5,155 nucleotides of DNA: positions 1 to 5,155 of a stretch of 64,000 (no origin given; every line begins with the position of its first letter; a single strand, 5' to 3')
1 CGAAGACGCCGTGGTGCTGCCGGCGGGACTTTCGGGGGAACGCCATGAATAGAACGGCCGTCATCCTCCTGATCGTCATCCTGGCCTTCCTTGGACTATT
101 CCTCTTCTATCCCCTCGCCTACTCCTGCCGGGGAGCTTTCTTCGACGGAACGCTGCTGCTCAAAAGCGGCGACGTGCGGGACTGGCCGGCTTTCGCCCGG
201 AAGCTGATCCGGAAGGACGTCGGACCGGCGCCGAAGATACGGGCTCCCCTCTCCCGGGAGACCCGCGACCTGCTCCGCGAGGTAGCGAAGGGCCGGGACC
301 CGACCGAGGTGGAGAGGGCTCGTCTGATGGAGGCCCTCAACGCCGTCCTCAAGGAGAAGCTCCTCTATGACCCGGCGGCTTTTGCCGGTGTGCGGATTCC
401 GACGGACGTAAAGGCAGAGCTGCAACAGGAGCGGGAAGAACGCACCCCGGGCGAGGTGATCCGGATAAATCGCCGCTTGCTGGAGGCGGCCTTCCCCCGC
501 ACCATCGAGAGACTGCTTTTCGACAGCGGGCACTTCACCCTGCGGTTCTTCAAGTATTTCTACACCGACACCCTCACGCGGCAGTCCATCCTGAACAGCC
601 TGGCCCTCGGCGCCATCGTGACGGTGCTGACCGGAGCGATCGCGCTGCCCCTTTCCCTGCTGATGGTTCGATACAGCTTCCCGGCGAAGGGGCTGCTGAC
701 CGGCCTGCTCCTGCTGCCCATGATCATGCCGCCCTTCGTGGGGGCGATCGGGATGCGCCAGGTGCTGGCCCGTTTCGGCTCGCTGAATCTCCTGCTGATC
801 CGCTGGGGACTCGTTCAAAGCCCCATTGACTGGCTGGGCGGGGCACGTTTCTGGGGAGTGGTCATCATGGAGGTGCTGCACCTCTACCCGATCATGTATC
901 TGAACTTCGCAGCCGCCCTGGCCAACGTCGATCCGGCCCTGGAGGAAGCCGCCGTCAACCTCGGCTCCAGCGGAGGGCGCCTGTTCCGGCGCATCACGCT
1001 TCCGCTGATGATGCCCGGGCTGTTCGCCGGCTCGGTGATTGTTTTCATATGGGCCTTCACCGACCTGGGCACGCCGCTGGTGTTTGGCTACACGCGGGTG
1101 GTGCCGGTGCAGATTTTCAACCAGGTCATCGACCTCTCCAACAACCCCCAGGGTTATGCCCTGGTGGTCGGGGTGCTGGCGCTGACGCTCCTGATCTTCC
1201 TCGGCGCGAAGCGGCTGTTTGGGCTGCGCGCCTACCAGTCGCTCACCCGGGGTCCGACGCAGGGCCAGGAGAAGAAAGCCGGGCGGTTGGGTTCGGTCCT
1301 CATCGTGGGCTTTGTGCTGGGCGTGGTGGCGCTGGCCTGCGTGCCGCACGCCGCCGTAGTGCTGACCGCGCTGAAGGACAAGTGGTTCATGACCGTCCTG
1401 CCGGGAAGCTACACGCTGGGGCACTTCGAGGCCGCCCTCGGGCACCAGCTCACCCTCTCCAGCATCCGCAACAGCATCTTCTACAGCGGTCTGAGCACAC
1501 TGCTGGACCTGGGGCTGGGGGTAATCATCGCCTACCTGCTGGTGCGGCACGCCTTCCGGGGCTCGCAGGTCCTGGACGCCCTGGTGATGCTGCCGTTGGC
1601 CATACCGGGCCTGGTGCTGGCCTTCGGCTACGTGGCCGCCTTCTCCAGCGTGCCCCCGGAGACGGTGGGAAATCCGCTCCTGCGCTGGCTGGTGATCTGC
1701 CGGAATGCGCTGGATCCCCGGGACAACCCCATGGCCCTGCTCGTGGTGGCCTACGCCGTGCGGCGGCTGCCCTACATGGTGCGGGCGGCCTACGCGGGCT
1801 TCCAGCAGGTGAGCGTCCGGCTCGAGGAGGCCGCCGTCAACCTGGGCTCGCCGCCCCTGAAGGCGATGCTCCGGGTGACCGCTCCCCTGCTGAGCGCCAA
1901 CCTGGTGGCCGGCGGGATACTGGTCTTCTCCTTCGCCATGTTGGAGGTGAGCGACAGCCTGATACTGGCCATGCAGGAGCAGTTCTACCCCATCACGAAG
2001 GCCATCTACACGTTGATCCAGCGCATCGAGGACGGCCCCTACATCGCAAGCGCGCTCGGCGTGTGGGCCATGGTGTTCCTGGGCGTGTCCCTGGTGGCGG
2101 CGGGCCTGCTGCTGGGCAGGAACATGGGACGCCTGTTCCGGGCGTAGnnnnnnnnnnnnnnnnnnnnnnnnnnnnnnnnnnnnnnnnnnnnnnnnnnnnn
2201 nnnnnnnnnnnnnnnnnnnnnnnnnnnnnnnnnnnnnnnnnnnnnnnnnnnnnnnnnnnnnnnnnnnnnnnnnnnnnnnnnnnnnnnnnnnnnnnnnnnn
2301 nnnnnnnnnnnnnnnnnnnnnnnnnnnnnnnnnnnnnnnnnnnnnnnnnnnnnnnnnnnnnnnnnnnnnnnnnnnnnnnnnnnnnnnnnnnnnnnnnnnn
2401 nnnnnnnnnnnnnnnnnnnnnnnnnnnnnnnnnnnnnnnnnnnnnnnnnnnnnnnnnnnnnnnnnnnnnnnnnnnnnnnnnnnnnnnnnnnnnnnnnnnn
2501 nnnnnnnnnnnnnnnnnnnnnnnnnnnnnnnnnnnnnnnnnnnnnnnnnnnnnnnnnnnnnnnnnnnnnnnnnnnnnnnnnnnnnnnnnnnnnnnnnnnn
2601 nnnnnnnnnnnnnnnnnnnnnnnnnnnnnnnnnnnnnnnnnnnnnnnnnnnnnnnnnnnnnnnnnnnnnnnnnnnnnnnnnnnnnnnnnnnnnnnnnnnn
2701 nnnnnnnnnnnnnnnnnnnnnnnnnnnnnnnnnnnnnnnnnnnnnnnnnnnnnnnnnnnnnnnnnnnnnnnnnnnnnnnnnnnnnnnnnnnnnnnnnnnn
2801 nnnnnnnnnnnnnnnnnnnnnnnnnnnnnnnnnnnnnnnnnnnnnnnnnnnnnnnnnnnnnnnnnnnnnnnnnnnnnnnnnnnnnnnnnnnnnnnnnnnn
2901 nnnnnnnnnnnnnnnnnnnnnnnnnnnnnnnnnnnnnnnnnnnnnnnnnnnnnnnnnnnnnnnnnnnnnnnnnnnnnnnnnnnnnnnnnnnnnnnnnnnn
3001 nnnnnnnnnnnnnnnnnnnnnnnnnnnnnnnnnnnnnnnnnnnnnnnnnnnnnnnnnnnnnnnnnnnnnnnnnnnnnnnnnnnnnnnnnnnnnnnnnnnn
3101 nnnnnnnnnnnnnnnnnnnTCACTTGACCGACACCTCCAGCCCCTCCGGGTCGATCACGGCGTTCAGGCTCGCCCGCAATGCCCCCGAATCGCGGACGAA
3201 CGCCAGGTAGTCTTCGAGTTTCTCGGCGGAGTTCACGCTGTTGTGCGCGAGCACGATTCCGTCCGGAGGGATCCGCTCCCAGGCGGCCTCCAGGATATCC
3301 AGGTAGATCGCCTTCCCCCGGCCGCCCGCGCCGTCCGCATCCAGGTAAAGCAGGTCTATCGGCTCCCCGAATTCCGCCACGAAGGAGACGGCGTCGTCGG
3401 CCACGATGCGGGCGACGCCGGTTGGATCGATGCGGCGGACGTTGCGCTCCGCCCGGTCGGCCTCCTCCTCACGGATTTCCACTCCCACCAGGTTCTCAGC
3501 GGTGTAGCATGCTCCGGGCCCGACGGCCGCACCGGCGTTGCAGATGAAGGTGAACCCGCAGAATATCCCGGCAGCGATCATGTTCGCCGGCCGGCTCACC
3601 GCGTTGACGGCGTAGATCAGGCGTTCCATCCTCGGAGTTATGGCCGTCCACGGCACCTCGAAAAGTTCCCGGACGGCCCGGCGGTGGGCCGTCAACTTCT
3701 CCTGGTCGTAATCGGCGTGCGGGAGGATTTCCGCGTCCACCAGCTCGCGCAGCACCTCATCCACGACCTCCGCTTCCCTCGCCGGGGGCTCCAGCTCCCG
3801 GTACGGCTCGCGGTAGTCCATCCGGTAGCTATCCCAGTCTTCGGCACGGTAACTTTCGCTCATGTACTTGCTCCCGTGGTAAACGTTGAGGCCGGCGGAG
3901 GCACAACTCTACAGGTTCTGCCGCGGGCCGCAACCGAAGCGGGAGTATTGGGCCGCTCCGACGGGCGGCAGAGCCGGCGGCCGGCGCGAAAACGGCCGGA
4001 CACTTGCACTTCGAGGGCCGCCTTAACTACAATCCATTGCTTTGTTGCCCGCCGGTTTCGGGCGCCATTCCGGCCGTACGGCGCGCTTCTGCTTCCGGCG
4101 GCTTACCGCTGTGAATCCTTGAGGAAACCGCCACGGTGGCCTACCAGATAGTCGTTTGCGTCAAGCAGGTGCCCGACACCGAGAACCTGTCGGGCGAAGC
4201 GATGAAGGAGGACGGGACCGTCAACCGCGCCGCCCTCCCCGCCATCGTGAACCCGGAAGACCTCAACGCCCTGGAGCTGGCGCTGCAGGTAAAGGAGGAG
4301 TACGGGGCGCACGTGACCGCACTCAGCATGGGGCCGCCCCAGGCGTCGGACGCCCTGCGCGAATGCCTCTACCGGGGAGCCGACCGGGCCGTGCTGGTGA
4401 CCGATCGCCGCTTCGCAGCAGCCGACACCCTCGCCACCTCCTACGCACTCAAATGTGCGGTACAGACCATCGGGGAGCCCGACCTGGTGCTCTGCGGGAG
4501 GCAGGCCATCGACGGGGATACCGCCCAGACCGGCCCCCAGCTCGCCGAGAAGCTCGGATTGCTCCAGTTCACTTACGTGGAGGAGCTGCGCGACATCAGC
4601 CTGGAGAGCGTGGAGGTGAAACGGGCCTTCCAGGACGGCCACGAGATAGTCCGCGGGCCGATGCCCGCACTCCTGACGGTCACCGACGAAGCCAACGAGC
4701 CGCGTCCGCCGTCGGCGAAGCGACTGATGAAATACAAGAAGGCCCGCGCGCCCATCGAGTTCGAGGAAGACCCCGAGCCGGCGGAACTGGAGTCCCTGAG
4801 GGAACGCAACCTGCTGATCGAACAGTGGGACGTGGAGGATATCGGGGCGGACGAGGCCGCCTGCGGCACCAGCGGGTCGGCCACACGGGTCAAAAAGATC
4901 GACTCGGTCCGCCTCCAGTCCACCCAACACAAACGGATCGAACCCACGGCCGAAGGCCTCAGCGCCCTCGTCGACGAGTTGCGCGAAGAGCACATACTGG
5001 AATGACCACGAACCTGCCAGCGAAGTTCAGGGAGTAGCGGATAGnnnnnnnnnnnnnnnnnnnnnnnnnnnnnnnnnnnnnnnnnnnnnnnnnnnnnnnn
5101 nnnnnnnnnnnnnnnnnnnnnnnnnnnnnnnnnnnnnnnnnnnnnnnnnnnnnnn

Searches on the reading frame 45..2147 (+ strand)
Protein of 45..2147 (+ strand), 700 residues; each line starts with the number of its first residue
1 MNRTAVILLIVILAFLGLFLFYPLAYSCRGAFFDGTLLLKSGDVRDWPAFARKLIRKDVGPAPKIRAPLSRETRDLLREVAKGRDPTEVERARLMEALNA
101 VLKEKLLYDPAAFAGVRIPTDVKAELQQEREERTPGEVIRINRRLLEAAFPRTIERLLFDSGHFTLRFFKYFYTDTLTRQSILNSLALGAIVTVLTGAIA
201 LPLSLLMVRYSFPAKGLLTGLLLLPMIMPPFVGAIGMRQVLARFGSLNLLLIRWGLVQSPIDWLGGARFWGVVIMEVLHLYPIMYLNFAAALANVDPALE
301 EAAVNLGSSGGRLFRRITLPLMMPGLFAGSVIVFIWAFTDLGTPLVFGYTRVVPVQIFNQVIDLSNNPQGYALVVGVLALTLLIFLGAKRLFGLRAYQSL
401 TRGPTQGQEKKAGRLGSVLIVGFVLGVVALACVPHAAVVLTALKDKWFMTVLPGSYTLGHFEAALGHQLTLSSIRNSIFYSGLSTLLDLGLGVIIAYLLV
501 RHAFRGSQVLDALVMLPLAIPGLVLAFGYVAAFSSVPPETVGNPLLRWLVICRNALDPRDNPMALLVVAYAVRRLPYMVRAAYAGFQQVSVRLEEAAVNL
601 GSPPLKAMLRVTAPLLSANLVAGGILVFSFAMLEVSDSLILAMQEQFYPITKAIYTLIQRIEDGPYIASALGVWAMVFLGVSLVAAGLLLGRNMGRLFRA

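Call 17: search_protein_families(library=pfam, proteins=[window:45-2147:+], max_evalue=0.0001)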
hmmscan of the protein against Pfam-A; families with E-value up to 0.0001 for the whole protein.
window:45-2147:+ (700 aa): 1 family
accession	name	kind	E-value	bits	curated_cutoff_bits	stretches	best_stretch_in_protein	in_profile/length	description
PF00528.27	BPD_transp_1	-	2.3e-20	73.5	26.4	2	201-386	2-170/184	Binding-protein-dependent transport system inner membrane component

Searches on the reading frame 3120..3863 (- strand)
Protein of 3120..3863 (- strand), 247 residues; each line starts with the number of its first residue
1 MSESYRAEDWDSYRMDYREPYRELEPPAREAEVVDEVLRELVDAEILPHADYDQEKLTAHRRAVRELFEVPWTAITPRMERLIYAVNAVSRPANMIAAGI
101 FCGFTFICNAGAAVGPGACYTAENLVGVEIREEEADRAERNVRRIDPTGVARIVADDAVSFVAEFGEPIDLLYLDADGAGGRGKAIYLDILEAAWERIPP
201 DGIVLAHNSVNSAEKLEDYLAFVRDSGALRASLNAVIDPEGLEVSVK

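Call 17: search_protein_families(library=pfam, proteins=[window:3120-3863:-], max_evalue=0.0001)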
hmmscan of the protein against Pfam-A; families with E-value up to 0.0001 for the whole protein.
window:3120-3863:- (247 aa): 1 family
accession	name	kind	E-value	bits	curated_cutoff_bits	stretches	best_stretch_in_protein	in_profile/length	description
PF13578.12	Methyltransf_24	-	6.7e-09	37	26.3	1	98-208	3-104/105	Methyltransferase domain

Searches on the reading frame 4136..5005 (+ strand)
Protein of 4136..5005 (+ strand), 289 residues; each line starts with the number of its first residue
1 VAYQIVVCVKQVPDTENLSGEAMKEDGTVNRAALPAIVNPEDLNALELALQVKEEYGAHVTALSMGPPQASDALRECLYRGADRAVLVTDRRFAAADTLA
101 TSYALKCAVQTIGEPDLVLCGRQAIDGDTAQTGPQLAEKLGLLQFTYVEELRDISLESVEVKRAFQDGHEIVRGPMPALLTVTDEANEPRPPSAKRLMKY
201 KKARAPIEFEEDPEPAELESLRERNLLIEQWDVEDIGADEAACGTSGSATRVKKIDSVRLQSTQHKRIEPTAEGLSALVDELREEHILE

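Call 17: search_protein_families(library=pfam, proteins=[window:4136-5005:+], max_evalue=0.0001)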
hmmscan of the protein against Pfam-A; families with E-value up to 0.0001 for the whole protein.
window:4136-5005:+ (289 aa): 1 family
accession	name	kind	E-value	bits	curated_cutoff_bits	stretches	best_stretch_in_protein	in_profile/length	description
PF01012.27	ETF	-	1.9e-42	145.5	26.7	1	27-196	2-169/181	Electron transfer flavoprotein domain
